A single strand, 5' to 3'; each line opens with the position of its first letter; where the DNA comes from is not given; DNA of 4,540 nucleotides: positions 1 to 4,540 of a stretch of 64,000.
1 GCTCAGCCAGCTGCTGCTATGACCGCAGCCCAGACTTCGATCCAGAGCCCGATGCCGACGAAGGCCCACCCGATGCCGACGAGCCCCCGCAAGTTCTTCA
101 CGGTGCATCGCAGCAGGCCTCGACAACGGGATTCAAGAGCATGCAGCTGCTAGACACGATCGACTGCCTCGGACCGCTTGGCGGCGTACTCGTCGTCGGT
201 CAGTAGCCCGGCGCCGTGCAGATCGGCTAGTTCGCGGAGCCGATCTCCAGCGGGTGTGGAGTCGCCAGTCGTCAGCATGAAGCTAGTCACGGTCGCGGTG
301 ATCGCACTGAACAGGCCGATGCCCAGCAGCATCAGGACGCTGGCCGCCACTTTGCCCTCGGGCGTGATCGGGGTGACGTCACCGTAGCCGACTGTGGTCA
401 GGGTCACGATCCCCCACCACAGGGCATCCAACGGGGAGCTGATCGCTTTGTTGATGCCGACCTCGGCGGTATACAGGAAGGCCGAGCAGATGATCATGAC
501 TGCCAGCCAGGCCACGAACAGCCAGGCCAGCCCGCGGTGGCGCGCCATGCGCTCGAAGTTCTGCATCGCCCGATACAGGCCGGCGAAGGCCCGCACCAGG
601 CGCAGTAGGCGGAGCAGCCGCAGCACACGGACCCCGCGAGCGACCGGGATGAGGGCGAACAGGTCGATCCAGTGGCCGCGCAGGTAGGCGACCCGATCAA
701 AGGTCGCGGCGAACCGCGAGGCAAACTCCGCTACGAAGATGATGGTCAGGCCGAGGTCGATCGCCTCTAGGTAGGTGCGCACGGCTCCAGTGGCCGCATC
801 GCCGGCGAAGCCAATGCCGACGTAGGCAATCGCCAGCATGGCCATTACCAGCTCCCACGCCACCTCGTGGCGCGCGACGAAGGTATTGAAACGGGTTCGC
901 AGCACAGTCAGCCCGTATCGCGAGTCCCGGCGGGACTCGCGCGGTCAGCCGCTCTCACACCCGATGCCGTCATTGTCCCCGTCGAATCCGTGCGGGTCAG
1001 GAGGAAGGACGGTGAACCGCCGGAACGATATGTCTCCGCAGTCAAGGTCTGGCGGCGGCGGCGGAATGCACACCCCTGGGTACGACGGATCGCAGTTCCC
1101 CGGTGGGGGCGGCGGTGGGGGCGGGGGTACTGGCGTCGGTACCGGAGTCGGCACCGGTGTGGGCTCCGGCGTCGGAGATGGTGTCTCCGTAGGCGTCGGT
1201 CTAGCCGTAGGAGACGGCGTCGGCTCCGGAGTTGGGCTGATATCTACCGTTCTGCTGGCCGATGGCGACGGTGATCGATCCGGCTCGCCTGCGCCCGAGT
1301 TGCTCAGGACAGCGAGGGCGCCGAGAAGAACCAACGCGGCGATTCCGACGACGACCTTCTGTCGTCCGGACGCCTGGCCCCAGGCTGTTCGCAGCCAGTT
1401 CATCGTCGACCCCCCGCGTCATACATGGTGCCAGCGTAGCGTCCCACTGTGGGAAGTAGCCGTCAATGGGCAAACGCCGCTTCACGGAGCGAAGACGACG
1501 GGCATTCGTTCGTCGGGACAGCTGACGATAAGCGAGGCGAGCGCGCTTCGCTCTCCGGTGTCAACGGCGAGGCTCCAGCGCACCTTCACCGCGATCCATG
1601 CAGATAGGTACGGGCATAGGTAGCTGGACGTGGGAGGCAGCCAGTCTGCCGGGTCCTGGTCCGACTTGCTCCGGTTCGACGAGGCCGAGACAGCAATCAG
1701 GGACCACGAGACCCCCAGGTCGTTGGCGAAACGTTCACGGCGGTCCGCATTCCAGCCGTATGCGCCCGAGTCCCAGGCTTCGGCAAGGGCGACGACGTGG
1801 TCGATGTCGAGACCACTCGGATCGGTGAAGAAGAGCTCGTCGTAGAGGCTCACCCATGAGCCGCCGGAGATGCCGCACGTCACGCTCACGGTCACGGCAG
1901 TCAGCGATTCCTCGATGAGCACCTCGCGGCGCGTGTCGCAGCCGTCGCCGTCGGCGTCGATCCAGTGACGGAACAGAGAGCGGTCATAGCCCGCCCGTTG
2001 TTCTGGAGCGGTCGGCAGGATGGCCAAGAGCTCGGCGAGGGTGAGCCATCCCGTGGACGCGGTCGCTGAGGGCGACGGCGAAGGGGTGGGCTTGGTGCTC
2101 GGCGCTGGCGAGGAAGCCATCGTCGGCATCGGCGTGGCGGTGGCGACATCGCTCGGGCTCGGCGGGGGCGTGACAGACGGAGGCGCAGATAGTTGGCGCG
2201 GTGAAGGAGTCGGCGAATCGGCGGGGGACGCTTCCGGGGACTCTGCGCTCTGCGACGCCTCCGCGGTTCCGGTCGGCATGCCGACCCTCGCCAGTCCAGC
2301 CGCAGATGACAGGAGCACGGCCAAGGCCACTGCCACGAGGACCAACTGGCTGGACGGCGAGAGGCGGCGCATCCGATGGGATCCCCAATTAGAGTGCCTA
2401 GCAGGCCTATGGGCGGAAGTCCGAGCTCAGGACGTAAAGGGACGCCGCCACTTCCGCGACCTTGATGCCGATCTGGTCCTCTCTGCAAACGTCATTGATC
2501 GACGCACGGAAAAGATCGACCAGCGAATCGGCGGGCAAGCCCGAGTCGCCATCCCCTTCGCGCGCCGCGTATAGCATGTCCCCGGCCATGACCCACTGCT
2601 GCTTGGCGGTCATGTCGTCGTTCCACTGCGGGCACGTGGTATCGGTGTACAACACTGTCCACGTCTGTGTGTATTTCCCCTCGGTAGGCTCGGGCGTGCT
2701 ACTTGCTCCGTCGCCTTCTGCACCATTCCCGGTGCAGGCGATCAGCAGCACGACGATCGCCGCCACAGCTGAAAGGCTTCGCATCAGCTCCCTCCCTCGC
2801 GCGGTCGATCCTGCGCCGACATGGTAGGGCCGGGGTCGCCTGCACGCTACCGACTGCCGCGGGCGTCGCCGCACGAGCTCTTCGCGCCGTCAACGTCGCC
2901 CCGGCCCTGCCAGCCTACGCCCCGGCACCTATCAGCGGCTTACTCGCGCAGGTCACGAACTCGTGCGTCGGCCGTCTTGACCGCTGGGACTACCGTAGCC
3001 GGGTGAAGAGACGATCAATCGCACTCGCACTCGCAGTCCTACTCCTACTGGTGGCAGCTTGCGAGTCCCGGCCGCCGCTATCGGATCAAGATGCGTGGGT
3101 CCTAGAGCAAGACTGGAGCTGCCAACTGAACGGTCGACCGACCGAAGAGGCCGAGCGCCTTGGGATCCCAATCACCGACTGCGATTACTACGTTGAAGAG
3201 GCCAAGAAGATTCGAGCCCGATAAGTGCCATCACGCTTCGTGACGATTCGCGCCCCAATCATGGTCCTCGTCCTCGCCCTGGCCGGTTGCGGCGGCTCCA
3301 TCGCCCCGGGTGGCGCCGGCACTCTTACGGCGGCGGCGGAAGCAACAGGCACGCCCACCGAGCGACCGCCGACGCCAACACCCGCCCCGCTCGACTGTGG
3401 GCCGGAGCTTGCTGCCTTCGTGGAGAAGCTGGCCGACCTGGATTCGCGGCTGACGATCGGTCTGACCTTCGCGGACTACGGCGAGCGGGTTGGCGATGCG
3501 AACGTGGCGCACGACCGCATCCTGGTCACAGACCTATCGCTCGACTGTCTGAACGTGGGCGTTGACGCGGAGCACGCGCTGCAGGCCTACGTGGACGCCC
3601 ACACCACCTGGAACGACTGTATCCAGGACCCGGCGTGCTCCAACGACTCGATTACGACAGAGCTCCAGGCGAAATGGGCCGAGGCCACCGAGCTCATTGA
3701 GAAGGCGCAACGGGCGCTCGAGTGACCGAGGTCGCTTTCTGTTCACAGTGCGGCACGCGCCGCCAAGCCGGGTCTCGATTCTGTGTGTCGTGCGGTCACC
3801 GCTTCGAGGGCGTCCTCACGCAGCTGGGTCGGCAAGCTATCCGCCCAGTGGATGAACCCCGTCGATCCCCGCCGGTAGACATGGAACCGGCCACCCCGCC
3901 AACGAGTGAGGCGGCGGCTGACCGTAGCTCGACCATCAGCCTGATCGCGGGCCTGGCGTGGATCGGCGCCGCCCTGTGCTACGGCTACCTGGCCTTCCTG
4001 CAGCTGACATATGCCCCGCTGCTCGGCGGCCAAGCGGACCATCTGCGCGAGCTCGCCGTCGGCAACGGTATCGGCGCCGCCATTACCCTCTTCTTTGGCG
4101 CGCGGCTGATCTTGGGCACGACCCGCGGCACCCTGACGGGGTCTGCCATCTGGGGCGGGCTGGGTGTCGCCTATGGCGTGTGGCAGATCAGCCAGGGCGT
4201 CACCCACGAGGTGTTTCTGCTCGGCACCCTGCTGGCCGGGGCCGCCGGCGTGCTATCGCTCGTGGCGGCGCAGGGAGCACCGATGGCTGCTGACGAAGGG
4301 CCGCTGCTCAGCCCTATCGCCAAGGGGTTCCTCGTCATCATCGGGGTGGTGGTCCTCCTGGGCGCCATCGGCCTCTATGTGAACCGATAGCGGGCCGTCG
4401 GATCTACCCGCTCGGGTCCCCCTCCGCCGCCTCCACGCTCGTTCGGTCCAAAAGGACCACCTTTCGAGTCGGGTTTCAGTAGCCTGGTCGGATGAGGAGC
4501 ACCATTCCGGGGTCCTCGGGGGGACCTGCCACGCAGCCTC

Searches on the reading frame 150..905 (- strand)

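Call 88: search_protein_families(library=pfam, proteins=[window:150-905:-], max_evalue=0.00001)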
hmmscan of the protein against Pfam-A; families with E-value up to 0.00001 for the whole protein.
window:150-905:- (251 aa): 2 families
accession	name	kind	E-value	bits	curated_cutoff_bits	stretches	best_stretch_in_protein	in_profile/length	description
PF00520.37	Ion_trans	-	2.5e-17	63.3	25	1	42-207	32-230/241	Ion transport protein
PF07885.22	Ion_trans_2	-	1.3e-16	60.7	22.5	1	135-210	3-77/79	Ion channel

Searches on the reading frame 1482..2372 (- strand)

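Call 88: search_protein_families(library=pfam, proteins=[window:1482-2372:-], max_evalue=0.00001)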
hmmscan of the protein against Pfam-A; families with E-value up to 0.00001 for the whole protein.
window:1482-2372:- (296 aa): 1 family
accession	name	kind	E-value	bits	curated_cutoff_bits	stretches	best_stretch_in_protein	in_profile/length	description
PF07510.16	GmrSD_C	-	3.1e-10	40.5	23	1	183-279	50-136/138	GmrSD restriction endonucleases, C-terminal domain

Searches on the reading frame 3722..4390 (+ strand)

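Call 88: search_protein_families(library=pfam, proteins=[window:3722-4390:+], max_evalue=0.00001)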
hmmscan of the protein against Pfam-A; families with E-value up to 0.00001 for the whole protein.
window:3722-4390:+ (222 aa): 1 family
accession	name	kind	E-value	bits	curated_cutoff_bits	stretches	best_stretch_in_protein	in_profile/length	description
PF13240.11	Zn_Ribbon_1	-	5.9e-06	26.3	25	1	6-27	1-22/23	zinc-ribbon domain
